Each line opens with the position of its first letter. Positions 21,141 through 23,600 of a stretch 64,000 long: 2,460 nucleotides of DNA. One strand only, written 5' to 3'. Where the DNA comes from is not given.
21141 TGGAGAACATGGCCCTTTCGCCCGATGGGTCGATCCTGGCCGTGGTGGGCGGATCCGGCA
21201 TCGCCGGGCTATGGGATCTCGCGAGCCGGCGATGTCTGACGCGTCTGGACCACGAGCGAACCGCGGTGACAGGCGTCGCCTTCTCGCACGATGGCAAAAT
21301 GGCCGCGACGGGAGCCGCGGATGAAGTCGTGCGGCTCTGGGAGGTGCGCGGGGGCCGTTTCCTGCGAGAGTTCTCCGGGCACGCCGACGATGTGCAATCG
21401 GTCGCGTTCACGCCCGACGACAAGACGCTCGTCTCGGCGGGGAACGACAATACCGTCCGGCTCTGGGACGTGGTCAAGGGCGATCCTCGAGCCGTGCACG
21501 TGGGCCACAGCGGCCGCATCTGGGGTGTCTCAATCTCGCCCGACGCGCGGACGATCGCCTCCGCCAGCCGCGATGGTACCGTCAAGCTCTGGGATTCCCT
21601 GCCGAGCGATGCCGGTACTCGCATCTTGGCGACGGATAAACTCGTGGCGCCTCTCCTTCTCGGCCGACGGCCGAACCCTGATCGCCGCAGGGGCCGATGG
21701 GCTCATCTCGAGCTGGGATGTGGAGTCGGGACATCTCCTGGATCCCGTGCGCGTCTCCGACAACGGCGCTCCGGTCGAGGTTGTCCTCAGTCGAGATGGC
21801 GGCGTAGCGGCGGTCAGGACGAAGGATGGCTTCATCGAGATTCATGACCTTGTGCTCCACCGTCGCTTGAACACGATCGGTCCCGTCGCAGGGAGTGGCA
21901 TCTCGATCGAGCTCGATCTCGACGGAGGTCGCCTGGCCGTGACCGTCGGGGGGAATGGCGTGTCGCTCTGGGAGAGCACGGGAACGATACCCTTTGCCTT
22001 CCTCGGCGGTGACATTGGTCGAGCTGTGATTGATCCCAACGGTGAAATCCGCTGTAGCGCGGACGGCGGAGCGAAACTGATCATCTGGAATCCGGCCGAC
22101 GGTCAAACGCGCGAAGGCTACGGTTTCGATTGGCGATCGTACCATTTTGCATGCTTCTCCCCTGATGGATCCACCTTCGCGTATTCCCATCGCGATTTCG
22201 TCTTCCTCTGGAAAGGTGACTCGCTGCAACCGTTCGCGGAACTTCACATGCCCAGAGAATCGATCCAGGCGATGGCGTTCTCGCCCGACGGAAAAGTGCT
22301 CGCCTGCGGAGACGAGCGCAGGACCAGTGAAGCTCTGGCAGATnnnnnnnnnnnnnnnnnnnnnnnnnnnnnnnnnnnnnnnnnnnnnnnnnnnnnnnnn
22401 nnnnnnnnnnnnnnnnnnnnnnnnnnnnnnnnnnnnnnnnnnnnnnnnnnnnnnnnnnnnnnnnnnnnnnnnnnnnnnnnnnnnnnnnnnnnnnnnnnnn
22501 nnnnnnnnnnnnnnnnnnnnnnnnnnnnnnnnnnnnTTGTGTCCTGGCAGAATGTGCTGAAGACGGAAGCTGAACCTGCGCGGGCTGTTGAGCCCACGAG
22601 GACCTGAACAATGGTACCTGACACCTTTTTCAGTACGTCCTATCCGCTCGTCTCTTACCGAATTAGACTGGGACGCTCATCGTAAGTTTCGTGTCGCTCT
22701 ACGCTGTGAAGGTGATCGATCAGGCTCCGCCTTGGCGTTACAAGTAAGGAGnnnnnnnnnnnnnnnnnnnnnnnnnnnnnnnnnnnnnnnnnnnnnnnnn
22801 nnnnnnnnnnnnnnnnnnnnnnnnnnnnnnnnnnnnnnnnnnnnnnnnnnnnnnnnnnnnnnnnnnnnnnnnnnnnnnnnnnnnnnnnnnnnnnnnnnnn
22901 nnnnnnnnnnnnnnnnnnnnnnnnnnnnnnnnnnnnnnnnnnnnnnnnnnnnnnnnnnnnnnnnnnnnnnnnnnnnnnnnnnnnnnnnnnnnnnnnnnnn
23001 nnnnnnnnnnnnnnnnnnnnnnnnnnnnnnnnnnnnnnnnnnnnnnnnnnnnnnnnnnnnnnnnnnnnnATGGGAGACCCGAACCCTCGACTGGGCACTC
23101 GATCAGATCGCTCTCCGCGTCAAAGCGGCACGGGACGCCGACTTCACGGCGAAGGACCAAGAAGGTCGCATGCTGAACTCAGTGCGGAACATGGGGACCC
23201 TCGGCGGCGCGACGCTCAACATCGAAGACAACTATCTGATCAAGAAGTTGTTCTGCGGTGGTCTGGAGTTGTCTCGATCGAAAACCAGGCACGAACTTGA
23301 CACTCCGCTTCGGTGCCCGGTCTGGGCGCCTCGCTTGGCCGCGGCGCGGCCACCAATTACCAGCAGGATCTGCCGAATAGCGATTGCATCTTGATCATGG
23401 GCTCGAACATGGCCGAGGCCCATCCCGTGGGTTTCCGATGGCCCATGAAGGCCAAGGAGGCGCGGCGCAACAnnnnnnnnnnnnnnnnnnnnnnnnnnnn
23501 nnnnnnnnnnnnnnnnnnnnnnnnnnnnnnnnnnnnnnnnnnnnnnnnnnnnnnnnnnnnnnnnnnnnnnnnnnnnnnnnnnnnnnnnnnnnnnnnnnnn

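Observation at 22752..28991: Selenocysteine-type formate dehydrogenase cluster with an NrfD-like anchor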

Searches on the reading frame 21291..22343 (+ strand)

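Call 46: search_protein_families(library=pfam, max_evalue=0.001, proteins=[window:21291-22343:+])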
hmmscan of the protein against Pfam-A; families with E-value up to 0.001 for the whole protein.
window:21291-22343:+ (351 aa): 13 families
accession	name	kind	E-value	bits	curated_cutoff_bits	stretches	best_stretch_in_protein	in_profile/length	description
PF25174.1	Beta-prop_THOC3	-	1.9e-15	57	305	1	119-230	92-201/272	THOC3 beta-propeller domain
PF24814.1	WD40_Prp19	-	7.7e-11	42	320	1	121-228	97-205/281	Prp19 WD40 domain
PF25173.1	Beta-prop_WDR3_1st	-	6.2e-10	39.5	154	1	120-228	76-183/184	WDR3 first beta-propeller domain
PF23414.1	Beta-prop_EML_2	-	6.2e-10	39.3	90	1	249-341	8-100/266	Echinoderm microtubule-associated protein second beta-propeller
PF24817.1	WD40_WDHD1_1st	-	1.3e-08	34.9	109.9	1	121-343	11-243/291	WDHD1 first WD40 domain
PF00400.38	WD40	-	3.1e-07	31.1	27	0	119-143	15-39/39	WD domain, G-beta repeat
PF24807.1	WD40_CDC20-Fz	-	4.7e-07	29.8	200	0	121-232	57-167/292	CDC20/Fizzy WD40 domain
PF12894.13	ANAPC4_WD40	-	3.4e-06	27.6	22.9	0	120-157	43-80/91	Anaphase-promoting complex subunit 4 WD40 domain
PF25168.1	Beta-prop_WDR36-Utp21_2nd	-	3.8e-06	26.9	84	1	121-170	246-293/335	WDR36/Utp21 second beta-propeller domain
PF07676.18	PD40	-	3.1e-05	24.2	20.9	0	289-299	16-26/38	WD40-like Beta Propeller Repeat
PF24796.1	WDR55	-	0.00015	21.4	200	0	121-187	59-124/296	WDR55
PF25172.1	Beta-prop_WDR3_2nd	-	0.00017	21.4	140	0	121-228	5-108/293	WDR3 second beta-propeller domain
PF25047.1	Beta-prop_TEP1_2nd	-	0.00065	19.4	89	0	294-343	62-111/255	TEP-1 second beta-propeller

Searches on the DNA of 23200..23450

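Call 6: search_rna_families(source=window, start=23200, end=23450, threshold=evalue, max_evalue=10, show_alignments=3)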
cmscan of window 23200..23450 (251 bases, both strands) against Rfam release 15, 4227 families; matches with E-value up to 10: 3.
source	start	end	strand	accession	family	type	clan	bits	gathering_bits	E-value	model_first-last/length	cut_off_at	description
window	23295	23353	+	RF01989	SECIS_3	Cis-reg;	-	25.1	63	0.0012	1-59/59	no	Selenocysteine insertion sequence 3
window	23285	23314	-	RF01307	sR55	Gene; snRNA; snoRNA; CD-box;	-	12.2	35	2.4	1-65/65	no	Small nucleolar RNA sR55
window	23392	23445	-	RF02216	ZNFX1-AS1_2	Gene; lncRNA;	-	10.4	45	2.6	40-93/93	no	ZNFX1 antisense RNA 1 conserved region 2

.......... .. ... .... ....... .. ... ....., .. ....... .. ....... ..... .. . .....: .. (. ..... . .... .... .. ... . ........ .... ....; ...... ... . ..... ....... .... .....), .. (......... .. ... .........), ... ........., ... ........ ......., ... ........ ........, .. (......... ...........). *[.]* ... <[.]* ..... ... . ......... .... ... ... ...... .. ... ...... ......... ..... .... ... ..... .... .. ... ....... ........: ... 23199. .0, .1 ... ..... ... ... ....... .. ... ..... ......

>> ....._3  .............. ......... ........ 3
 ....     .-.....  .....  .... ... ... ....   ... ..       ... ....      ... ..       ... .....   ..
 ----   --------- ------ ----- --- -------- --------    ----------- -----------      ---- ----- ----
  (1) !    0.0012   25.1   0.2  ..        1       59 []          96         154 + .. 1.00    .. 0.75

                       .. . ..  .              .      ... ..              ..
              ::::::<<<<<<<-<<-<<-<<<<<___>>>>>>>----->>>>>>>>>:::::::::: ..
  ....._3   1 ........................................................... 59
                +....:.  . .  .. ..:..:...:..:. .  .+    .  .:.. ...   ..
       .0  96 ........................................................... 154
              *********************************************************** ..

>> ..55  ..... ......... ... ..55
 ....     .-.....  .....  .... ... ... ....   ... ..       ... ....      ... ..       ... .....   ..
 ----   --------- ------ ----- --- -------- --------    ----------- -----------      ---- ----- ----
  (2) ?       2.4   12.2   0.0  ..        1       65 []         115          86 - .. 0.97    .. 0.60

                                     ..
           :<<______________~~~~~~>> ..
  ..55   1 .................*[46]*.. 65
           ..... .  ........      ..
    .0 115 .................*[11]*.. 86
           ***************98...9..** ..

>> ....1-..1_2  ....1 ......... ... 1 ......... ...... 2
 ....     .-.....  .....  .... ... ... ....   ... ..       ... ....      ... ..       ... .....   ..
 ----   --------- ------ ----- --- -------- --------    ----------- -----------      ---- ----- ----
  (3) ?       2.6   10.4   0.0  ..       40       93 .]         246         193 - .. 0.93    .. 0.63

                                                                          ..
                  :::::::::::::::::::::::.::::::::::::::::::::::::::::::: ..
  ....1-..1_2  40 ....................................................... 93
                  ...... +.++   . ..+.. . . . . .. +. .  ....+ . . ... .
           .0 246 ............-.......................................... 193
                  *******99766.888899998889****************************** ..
